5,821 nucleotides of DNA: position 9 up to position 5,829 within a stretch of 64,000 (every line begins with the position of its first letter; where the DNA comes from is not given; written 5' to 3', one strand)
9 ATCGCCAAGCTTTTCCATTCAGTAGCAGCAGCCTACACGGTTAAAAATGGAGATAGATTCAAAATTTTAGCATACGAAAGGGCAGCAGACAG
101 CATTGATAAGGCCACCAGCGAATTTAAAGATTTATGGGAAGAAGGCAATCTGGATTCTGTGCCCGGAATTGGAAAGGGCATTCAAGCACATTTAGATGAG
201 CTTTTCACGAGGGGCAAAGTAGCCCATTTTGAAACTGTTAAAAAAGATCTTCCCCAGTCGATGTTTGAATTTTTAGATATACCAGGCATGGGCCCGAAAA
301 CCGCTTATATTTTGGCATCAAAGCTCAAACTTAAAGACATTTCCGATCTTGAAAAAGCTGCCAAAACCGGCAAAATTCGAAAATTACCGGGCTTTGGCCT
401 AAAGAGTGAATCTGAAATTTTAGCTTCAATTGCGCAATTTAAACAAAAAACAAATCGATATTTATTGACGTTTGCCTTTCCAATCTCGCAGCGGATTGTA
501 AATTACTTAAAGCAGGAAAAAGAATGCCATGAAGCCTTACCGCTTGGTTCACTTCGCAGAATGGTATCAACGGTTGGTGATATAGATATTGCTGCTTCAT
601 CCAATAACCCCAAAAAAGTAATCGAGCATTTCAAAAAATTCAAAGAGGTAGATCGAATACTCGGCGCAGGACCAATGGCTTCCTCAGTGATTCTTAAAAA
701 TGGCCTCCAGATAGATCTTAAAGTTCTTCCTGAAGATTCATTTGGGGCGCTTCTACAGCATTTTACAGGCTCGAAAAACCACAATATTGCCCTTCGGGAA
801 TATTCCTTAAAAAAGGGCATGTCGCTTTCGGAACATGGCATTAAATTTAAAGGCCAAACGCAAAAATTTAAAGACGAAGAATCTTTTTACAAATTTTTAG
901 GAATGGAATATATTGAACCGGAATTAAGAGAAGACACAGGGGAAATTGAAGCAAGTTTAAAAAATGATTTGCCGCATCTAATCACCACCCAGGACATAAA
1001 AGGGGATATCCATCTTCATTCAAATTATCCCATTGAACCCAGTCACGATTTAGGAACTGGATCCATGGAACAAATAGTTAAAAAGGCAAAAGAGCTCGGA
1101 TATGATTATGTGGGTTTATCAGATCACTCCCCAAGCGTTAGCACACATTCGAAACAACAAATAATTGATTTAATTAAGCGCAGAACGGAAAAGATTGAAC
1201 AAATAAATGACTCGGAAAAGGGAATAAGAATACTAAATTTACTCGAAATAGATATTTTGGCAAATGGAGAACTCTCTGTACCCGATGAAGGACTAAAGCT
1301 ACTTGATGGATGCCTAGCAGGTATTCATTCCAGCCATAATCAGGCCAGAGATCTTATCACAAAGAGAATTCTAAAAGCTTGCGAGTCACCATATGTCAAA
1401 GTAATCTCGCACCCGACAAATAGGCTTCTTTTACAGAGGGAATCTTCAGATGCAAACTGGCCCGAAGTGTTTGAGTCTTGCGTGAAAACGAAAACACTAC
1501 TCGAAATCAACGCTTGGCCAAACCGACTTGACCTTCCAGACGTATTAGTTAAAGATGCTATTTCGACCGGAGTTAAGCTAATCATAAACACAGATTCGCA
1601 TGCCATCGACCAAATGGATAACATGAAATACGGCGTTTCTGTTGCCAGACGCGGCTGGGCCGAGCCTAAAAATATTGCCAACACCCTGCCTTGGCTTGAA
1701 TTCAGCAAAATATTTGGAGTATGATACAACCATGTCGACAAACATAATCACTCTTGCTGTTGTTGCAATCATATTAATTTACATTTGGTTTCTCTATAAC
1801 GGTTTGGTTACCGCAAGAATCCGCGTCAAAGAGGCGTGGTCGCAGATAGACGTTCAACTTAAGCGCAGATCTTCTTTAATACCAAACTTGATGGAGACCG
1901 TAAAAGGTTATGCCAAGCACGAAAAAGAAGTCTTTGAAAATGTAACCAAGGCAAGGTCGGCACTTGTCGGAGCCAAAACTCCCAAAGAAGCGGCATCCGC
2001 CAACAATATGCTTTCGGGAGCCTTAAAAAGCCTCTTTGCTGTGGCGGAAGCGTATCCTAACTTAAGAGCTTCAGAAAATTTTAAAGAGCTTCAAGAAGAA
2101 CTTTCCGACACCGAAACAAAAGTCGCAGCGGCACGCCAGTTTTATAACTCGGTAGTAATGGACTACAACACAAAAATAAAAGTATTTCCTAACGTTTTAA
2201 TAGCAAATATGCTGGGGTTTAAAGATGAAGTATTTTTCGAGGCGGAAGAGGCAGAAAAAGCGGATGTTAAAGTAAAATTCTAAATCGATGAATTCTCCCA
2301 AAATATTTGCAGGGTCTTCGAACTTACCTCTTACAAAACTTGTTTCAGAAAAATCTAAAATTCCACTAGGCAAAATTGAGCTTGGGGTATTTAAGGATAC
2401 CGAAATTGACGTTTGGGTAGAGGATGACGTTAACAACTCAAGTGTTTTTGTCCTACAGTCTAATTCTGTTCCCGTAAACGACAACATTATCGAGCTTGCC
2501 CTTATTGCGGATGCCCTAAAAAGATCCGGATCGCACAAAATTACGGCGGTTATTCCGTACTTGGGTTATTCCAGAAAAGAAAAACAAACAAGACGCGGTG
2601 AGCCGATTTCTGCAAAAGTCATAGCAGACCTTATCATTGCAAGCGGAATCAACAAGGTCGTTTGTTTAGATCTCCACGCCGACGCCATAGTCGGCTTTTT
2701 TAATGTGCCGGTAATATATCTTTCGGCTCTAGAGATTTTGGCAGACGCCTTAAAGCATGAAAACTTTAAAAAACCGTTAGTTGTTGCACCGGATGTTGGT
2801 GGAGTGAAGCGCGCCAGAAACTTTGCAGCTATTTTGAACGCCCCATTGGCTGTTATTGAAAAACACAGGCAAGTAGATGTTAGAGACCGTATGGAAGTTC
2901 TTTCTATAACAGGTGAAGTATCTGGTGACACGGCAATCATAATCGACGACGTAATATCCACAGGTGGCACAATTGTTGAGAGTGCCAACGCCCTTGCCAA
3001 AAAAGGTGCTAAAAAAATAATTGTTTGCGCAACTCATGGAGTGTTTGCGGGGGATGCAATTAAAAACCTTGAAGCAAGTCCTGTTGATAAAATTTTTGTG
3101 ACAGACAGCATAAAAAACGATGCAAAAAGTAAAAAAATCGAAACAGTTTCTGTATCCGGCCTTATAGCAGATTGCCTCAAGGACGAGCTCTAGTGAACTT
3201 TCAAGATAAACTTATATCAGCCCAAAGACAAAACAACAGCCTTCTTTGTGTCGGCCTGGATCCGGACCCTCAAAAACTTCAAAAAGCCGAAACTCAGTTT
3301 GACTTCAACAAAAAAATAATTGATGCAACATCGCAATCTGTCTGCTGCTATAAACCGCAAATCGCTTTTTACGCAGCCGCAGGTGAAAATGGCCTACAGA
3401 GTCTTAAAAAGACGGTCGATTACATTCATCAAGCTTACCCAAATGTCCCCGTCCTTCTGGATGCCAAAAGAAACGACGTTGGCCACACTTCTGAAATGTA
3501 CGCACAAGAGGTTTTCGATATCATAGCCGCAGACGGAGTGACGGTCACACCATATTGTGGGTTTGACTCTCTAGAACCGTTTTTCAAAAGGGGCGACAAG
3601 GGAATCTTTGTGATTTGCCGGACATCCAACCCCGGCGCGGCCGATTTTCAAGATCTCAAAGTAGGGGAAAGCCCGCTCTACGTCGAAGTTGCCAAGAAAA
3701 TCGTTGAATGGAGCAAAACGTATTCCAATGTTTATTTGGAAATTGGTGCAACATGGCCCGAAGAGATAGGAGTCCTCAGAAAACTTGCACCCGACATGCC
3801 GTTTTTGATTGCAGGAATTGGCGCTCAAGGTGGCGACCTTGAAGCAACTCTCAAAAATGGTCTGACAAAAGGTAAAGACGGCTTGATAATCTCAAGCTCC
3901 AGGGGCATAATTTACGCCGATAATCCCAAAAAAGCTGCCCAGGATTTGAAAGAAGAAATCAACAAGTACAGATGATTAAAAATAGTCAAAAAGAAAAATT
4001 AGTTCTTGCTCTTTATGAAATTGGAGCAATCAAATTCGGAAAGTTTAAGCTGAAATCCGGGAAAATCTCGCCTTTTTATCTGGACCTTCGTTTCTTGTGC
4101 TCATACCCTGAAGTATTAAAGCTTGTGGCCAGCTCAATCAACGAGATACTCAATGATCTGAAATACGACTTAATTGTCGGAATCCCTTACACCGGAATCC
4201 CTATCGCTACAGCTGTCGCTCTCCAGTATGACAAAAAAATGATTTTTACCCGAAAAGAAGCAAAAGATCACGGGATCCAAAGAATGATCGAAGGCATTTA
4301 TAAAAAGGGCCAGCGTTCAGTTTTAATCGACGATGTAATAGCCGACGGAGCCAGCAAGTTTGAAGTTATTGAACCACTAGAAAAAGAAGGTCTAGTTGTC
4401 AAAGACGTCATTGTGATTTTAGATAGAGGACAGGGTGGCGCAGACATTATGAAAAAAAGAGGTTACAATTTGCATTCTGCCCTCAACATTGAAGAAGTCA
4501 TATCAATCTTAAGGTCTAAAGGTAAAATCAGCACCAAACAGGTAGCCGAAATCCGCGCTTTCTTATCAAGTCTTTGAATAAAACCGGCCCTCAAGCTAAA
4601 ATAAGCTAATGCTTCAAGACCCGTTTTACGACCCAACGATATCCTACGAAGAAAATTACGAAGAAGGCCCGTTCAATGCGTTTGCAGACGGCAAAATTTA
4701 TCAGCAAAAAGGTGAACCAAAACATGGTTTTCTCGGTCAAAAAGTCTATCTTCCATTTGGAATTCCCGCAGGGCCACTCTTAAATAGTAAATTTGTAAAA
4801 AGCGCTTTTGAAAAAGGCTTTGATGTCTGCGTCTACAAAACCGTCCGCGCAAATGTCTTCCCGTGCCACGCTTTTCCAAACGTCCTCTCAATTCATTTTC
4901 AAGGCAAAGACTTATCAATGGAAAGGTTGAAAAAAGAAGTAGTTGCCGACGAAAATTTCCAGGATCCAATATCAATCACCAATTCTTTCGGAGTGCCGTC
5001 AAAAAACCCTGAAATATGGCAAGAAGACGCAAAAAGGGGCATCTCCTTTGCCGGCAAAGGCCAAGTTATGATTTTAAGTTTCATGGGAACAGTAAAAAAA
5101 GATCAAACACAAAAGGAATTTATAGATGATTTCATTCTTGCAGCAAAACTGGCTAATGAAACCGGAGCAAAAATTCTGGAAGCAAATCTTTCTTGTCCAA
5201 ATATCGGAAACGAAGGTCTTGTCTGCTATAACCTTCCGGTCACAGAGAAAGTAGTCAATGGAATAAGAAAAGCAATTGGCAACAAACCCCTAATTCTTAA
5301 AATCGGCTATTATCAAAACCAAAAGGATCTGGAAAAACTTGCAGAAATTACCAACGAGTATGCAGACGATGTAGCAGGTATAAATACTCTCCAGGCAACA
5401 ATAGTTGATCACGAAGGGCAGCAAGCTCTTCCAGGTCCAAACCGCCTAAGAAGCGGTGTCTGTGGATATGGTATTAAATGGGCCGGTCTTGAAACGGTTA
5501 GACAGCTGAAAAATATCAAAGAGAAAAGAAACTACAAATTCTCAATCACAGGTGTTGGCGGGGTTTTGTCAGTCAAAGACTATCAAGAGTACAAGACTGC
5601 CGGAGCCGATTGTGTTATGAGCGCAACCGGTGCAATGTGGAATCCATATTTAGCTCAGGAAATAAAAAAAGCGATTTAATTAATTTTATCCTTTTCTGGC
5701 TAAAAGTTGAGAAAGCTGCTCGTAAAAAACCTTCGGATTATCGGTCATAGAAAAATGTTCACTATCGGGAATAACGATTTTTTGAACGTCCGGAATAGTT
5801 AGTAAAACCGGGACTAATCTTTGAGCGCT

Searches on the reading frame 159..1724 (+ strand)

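Call 11: search_protein_families(library=pfam, proteins=[window:159-1724:+], max_evalue=0.01)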
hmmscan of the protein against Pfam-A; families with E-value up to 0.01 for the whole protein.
window:159-1724:+ (521 aa): 6 families
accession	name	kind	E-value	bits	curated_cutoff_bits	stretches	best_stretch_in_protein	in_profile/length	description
PF14791.11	DNA_pol_B_thumb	-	5.9e-21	74.5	25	1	199-258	2-63/63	DNA polymerase beta thumb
PF14520.12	HHH_5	-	1.8e-07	31.9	27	1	37-90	3-54/57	Helix-hairpin-helix domain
PF02811.25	PHP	-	7.3e-06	26.8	26.4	1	283-339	1-47/164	PHP domain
PF00633.29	HHH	-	0.0029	17.8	24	1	27-50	2-25/30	Helix-hairpin-helix motif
PF02679.21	ComA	-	0.008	16.1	25.2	0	300-342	81-123/243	(2R)-phospho-3-sulfolactate synthase (ComA)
PF11798.14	IMS_HHH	-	0.0089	16.7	24.4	0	40-53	15-28/32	IMS family HHH motif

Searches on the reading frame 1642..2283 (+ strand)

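Call 28: search_protein_families(library=pfam, proteins=[window:1642-2283:+], max_evalue=0.001)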
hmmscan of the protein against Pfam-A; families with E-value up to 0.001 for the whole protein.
window:1642-2283:+ (213 aa): 2 families
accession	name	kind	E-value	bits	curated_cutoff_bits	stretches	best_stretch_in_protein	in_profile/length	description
PF04011.17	LemA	-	7.3e-61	204.8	26.2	1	65-213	1-149/149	LemA family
PF25474.1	TPR_TmcB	-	0.00061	20.1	27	0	58-119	62-123/125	TmcB, TPR repeats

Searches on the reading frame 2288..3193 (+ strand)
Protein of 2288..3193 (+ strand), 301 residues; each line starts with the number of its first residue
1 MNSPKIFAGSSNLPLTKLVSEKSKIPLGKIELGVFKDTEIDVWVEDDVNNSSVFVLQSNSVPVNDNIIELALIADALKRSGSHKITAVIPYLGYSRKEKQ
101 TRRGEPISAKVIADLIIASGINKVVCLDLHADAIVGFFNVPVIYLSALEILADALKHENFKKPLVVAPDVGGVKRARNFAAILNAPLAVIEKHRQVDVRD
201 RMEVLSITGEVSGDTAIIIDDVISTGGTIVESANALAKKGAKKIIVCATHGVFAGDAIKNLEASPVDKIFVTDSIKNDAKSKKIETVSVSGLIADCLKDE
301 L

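Call 28: search_protein_families(library=pfam, proteins=[window:2288-3193:+], max_evalue=0.001)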
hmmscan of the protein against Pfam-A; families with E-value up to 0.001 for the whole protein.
window:2288-3193:+ (301 aa): 4 families
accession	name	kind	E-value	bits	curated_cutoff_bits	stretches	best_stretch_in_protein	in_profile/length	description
PF13793.12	Pribosyltran_N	-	8.8e-37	126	25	1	5-120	2-117/117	N-terminal domain of ribose phosphate pyrophosphokinase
PF14572.12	Pribosyl_synth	-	5e-23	82.4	27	1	205-297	75-170/184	Phosphoribosyl synthetase-associated domain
PF00156.33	Pribosyltran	-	5.4e-15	55.5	26.3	1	150-250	18-124/158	Phosphoribosyl transferase domain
PF14681.12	UPRTase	-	0.00047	20.1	27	1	207-264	114-171/206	Uracil phosphoribosyltransferase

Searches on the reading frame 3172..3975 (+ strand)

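Call 28: search_protein_families(library=pfam, proteins=[window:3172-3975:+], max_evalue=0.001)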
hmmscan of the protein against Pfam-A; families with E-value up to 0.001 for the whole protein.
window:3172-3975:+ (267 aa): 1 family
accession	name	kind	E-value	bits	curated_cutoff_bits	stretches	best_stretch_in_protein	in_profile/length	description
PF00215.30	OMPdecase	-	1.4e-30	107.3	27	1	24-258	2-220/221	Orotidine 5'-phosphate decarboxylase / HUMPS family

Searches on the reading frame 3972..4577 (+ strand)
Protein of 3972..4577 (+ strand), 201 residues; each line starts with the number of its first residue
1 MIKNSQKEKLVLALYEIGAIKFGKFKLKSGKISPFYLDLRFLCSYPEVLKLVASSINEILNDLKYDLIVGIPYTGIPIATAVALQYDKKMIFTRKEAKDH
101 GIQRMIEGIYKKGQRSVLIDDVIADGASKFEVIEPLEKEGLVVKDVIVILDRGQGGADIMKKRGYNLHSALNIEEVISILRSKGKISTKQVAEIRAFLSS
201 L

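Call 28: search_protein_families(library=pfam, proteins=[window:3972-4577:+], max_evalue=0.001)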
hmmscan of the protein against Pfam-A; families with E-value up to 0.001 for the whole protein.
window:3972-4577:+ (201 aa): 1 family
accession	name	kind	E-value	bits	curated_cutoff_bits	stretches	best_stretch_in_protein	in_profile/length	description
PF00156.33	Pribosyltran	-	1.6e-09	37.7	26.3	1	46-159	9-133/158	Phosphoribosyl transferase domain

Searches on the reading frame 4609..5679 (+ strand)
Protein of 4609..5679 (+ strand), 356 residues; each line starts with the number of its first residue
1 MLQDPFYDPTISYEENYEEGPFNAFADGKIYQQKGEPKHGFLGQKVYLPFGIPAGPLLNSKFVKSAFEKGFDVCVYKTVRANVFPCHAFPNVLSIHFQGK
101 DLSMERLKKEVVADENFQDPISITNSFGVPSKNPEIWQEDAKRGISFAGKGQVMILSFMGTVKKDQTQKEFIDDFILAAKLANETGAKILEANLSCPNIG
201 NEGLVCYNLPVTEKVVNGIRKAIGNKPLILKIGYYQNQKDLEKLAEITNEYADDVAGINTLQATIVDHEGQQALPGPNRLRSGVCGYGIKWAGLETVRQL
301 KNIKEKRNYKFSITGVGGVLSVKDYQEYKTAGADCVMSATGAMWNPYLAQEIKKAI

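Call 28: search_protein_families(library=pfam, proteins=[window:4609-5679:+], max_evalue=0.001)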
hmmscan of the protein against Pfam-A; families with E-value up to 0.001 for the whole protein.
window:4609-5679:+ (356 aa): 2 families
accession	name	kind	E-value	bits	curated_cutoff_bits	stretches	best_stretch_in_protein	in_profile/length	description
PF01180.27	DHO_dh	-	8.8e-17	61.6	27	1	154-355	93-286/291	Dihydroorotate dehydrogenase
PF01207.24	Dus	-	0.00038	20.1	20.4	0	282-353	161-227/311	Dihydrouridine synthase (Dus)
